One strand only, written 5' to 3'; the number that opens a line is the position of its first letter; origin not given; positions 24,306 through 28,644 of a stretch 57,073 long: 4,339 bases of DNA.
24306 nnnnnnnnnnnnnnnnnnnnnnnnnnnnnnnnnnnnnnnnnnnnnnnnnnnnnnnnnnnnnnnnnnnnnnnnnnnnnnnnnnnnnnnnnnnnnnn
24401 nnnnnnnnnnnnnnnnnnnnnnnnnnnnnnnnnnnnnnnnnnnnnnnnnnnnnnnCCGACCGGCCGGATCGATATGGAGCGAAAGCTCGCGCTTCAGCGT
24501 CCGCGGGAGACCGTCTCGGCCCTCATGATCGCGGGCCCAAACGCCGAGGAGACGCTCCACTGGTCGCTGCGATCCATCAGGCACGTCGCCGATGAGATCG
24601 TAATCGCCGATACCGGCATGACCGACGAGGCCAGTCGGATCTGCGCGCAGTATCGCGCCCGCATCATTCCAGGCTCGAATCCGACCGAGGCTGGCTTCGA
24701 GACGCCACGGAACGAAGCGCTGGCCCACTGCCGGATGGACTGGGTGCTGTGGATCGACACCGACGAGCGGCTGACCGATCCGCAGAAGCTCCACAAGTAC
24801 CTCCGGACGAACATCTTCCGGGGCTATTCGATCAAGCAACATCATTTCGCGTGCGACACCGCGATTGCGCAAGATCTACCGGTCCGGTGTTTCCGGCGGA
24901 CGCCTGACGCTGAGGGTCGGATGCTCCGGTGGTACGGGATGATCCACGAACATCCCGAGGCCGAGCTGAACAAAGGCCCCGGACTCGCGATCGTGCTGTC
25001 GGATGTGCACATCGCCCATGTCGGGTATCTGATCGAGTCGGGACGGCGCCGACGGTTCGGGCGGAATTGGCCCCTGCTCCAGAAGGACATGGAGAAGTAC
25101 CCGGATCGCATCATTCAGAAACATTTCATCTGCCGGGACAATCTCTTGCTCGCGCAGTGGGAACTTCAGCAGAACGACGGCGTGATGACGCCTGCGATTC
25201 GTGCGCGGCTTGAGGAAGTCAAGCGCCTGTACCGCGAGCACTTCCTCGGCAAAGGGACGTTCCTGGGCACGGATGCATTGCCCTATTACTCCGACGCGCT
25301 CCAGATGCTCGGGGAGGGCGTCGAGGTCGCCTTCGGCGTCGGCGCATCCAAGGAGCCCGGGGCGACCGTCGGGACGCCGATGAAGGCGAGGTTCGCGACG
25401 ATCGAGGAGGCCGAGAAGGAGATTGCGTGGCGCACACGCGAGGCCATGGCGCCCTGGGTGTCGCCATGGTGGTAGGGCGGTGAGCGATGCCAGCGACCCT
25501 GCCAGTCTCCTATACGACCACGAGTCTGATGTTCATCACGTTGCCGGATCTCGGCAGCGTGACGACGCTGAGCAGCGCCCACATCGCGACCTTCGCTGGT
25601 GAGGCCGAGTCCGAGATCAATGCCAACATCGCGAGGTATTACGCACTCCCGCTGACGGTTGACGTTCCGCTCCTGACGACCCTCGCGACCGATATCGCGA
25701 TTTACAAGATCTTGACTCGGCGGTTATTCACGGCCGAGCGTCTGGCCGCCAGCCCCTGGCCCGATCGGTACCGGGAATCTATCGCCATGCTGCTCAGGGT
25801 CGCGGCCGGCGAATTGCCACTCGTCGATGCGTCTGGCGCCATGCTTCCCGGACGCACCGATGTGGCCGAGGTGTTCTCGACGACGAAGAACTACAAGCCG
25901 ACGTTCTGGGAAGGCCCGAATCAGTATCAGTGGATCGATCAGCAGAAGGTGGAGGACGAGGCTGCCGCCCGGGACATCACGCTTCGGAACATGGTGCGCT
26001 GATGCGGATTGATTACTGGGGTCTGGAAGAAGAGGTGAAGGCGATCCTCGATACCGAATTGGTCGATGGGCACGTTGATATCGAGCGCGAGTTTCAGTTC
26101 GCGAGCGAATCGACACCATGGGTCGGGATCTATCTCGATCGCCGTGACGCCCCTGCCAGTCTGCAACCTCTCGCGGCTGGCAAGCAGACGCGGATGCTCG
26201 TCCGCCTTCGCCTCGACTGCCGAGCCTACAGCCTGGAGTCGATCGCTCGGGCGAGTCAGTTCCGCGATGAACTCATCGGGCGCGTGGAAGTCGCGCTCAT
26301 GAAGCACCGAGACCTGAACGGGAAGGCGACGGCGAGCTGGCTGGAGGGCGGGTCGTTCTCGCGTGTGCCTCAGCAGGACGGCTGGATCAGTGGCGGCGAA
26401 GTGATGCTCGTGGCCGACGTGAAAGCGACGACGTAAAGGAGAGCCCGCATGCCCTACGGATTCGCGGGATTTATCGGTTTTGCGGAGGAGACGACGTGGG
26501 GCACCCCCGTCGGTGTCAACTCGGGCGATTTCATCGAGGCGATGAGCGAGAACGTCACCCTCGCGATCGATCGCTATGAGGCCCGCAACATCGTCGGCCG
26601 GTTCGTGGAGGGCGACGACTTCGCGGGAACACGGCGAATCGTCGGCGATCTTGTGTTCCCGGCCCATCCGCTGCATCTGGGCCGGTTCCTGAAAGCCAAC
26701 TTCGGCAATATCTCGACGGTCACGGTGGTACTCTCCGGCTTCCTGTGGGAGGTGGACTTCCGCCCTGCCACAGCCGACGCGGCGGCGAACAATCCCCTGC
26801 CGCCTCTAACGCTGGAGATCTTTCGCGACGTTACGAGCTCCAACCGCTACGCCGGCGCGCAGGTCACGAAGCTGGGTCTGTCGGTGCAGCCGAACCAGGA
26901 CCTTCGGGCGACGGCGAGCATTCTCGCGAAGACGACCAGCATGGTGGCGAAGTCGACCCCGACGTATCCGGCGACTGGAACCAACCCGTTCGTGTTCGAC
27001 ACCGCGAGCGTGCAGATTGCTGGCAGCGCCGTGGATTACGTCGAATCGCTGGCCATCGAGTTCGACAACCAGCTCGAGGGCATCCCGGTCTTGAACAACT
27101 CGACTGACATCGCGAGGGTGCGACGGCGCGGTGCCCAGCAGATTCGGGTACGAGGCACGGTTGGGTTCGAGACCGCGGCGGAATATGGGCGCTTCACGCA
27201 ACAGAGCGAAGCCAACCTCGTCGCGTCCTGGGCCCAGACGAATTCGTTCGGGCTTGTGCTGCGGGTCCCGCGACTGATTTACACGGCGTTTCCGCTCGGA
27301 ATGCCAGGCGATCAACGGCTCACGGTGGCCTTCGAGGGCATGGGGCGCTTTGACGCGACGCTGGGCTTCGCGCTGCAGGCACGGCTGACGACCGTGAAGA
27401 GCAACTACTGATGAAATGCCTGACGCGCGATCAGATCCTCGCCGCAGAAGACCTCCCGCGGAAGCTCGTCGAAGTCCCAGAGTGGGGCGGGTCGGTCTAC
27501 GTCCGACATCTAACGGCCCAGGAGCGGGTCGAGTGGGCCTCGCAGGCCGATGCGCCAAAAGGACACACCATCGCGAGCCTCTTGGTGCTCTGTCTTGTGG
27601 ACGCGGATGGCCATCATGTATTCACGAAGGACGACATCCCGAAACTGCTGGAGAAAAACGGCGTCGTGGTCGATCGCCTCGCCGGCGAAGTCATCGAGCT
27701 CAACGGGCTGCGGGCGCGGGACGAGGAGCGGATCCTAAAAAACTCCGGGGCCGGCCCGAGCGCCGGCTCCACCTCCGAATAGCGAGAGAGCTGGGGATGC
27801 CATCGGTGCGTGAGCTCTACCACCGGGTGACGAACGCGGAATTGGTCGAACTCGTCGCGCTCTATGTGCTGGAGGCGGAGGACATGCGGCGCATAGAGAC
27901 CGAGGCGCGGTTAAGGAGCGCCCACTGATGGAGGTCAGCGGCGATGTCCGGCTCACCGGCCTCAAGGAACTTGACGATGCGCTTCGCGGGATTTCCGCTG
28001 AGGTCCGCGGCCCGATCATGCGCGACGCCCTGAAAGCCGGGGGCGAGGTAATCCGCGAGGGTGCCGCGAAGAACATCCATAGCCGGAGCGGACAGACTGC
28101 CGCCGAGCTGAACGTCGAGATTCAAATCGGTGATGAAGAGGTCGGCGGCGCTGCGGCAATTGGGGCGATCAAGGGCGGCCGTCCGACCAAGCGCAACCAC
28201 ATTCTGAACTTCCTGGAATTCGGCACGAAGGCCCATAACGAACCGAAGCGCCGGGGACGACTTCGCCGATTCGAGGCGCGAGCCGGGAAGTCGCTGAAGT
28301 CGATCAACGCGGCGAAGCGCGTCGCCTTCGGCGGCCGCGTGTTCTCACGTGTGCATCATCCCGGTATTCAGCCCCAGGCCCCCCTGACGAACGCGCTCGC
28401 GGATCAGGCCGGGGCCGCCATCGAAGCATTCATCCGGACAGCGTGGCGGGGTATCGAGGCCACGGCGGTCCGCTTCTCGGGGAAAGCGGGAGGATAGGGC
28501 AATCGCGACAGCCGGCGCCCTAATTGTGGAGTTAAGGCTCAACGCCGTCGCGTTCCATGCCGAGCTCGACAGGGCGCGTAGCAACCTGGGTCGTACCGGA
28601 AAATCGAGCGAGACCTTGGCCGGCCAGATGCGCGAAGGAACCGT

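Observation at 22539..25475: A 978-aa GT4 / SAM-methyltransferase / GT2 fusion enzyme embedded in the head-morphogenesis operon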

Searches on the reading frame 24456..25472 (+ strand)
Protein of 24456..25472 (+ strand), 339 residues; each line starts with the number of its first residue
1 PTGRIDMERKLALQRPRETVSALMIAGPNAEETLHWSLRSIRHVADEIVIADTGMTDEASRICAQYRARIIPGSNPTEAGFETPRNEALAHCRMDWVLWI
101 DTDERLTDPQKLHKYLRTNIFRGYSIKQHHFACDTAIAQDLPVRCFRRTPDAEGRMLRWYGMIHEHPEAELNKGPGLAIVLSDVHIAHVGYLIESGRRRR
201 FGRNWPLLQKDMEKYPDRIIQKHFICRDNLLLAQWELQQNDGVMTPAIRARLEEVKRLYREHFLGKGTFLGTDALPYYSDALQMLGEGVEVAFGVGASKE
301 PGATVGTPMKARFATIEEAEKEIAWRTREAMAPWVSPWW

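Call 48: find_homologous_proteins(query=window:24456-25472:+, max_evalue=0.001)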
Query window:24456-25472:+ (339 aa): 31 proteins with E <= 0.001 among 3292 candidates.
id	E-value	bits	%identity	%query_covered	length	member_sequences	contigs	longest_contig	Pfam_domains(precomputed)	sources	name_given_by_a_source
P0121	4.8e-169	580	73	100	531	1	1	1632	PF13847.13,PF13489.13,PF13649.13,PF00535.33,PF08241.19,PF08242.19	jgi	jgi:SAM-dependent methyltransferase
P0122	3.4e-141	488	62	100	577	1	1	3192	PF13847.13,PF13489.13,PF13649.13,PF00535.33,PF08241.19,PF08242.19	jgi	-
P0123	2.2e-134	466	61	100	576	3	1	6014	PF13847.13,PF13489.13,PF13649.13,PF00535.33,PF08241.19,PF08242.19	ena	-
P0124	3.1e-133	462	58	100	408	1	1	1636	PF00535.33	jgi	jgi:glycosyltransferase involved in cell wall biosynthesis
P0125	1.5e-119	417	55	100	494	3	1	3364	PF13847.13,PF13489.13,PF08241.19,PF08242.19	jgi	jgi:glycosyltransferase involved in cell wall biosynthesis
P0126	9.7e-118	411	54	100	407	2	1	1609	-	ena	-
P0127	2.1e-114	400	53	98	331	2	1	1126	-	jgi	jgi:hypothetical protein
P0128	1.1e-111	391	51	99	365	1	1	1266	-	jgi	jgi:glycosyltransferase involved in cell wall biosynthesis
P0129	1.4e-110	388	53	100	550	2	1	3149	PF13847.13,PF13489.13,PF13649.13,PF08241.19,PF08242.19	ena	-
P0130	5.3e-109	383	53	99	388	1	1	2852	PF00535.33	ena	-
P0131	6.5e-109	382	53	100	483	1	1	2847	PF13847.13,PF13489.13,PF08241.19,PF08242.19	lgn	-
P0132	1.8e-105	371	52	100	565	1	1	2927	PF13847.13,PF13489.13,PF13649.13,PF00535.33,PF08241.19,PF08242.19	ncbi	-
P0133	3.9e-105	370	52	99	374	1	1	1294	PF00535.33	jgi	jgi:glycosyltransferase involved in cell wall biosynthesis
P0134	4.1e-104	366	52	100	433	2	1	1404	PF13489.13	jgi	jgi:hypothetical protein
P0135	7.0e-104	366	53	99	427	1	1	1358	PF00535.33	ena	-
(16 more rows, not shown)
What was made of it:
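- Tried and rejected: Search with the C-terminal third alone (call 48).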

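Call 72: search_solved_structures(query=A5, max_evalue=0.1, show_alignments=0)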
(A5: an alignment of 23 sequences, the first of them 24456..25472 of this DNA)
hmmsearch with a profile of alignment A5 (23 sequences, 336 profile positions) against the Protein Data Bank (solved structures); distinct sequences matched with E-value up to 0.1: 25.
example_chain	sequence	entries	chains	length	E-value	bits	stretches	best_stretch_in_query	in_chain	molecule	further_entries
22ao_A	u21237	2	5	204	6.1e-24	88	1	17-211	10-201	GmaR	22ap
7msk_A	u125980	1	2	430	1.4e-13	53.9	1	22-224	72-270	Glyco_trans_2-like domain-containing protein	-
7msp_A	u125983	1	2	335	1.9e-10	43.6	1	17-215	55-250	SPbeta prophage-derived glycosyltransferase SunS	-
7msn_A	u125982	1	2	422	3.3e-10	42.8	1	17-215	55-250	SPbeta prophage-derived glycosyltransferase SunS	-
2z87_A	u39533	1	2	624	1.5e-06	30.8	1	34-101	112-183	Chondroitin synthase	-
2z86_A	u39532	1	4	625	1.5e-06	30.8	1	34-101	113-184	Chondroitin synthase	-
3l7j_A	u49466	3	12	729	8.6e-06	28.3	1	22-132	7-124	Teichoic acid biosynthesis protein F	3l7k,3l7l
3l7i_A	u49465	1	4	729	8.7e-06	28.3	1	22-132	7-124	Teichoic acid biosynthesis protein F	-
3l7m_A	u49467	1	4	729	8.7e-06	28.3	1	22-132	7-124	Teichoic acid biosynthesis protein F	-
5hea_A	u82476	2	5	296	2.8e-05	26.6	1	23-129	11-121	Putative glycosyltransferase (GalT1)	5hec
5tze_C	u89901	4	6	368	0.00013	24.4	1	42-104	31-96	Glycosyl transferase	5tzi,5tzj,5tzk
5tz8_A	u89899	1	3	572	0.00022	23.7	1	42-104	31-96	Glycosyl transferase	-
6p61_A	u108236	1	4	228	0.00034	23.1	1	17-117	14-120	Glycosyltransferase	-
6h1j_A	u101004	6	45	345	0.0051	19.2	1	24-107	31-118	Probable ss-1,3-N-acetylglucosaminyltransferase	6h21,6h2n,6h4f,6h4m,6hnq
3ckj_A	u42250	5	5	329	0.0051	19.2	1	16-101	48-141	Putative uncharacterized protein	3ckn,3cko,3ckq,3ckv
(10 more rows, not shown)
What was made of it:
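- On GT2 (GT-A fold) of the GmaR / ThuS / SunS polypeptide-glycosylating subgroup: The next best is chondroitin synthase at 1.5e-6 over 68 positions (call 72).
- Closest known: Listeria monocytogenes GmaR. Same: E-values are 6e-24, 1.4e-13 and 1.9e-10, far ahead of all other GT2 structures (call 72).
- Closest known: Bacterial multidomain glycan-chain enzymes with a methyl cap. Different: Here the context is a phage head operon, and the GT2 domain is of the polypeptide-acceptor subgroup (call 72).
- It belongs to the polypeptide-glycosylating GmaR/ThuS/SunS subgroup (call 72). The GT2 domain's affinity is to polypeptide glycosyltransferases (call 72). The GT2 domain groups with polypeptide glycosyltransferases (call 72).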

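Call 86: search_protein_representatives(protein=window:24456-25472:+)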
Query: 339 residues. Proteins with E-value up to 0.001 (for the whole library): 11347; up to 1e-10: 2173; up to 1e-30: 435. The best 150 are listed.
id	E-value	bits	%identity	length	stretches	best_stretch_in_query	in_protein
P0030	1.6e-120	418.8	55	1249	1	1-339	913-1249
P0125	4.8e-120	417.2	56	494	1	2-339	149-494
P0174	6.4e-117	406.9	57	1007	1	2-333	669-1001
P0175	1.0e-116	406.2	56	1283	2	160-339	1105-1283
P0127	6.7e-115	400.2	54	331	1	7-339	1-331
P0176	1.7e-113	395.6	56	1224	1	1-339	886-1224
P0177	1.4e-110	386.0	56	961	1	1-328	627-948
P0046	2.5e-110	385.2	52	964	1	3-339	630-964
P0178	9.0e-110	383.4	53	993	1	3-339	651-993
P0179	4.8e-109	381.0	54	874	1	1-339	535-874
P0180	2.8e-107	375.2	52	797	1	6-318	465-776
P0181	3.7e-107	374.8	53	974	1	1-339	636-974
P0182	2.8e-105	368.6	50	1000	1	1-339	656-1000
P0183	6.1e-103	360.9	52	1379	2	1-178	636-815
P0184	6.3e-103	360.9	54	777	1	5-336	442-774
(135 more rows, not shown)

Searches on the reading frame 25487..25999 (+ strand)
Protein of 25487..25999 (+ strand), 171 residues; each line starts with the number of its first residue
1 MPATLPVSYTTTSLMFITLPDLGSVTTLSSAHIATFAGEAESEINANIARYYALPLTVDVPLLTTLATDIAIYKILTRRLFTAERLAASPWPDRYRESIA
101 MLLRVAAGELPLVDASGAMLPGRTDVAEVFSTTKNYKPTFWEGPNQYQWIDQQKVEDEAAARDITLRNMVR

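Call 5: search_protein_families(library=phrogs, proteins=[window:25487-25999:+], max_evalue=0.001)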
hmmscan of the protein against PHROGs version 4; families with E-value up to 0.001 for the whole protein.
window:25487-25999:+ (171 aa): 1 family
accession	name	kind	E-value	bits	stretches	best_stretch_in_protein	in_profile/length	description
phrog_195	-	connector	4.6e-13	50.1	1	25-117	188-276/386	head-tail adaptor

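Call 91: search_protein_families(library=pfam, proteins=[window:25487-25999:+], max_evalue=0.01)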
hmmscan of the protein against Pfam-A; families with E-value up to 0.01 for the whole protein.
window:25487-25999:+ (171 aa): 1 family
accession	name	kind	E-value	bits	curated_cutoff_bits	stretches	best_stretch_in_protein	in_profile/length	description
PF07030.17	Phage_Mu_Gp36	-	8e-12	45.8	24.7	1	27-117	27-110/124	Bacteriophage Mu, Gp36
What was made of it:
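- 25487..26002 (+): Head-tail adaptor, Mu gp36 / DUF1320 type, 11 nt downstream of the fusion gene. Pfam Phage_Mu_Gp36 8e-12 (call 91).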

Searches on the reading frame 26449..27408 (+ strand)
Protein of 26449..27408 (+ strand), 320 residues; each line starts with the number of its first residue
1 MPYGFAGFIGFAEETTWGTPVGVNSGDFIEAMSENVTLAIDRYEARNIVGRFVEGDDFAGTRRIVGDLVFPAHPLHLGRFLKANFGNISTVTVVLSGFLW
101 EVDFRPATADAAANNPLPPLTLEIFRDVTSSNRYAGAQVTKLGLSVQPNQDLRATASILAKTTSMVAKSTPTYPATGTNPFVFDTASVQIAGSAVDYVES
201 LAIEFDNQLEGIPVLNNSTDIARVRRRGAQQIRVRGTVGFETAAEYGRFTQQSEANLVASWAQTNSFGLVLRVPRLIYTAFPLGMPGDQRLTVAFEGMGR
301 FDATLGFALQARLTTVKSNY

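Call 5: search_protein_families(library=phrogs, proteins=[window:26449-27408:+], max_evalue=0.001)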
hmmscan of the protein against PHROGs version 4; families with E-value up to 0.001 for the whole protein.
window:26449-27408:+ (320 aa): 1 family
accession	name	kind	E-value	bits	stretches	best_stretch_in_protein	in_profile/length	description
phrog_290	-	tail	4.3e-28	99.7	1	8-304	20-321/411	minor tail protein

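Call 91: search_protein_families(library=pfam, proteins=[window:26449-27408:+], max_evalue=0.01)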
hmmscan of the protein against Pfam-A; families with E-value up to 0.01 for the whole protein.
window:26449-27408:+ (320 aa): 1 family
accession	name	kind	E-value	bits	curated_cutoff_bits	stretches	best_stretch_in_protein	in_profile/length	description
PF18906.5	Phage_tube_2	-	3.9e-23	82.8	27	1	5-296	2-265/266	Phage tail tube protein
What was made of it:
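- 26449..27411 (+): Tail tube protein (context; also a candidate acceptor by analogy with mycobacteriophages). Pfam Phage_tube_2 3.9e-23 (call 91).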

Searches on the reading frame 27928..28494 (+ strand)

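Call 5: search_protein_families(library=phrogs, proteins=[window:27928-28494:+], max_evalue=0.001)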
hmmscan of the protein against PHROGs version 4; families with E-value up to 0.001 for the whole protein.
window:27928-28494:+ (189 aa): 1 family
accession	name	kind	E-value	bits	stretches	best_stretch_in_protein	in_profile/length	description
phrog_5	-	connector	2.8e-09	38.2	1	2-177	88-210/239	tail completion or Neck1 protein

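Call 91: search_protein_families(library=pfam, proteins=[window:27928-28494:+], max_evalue=0.01)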
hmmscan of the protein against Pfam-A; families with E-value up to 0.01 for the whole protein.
window:27928-28494:+ (189 aa): 0 families
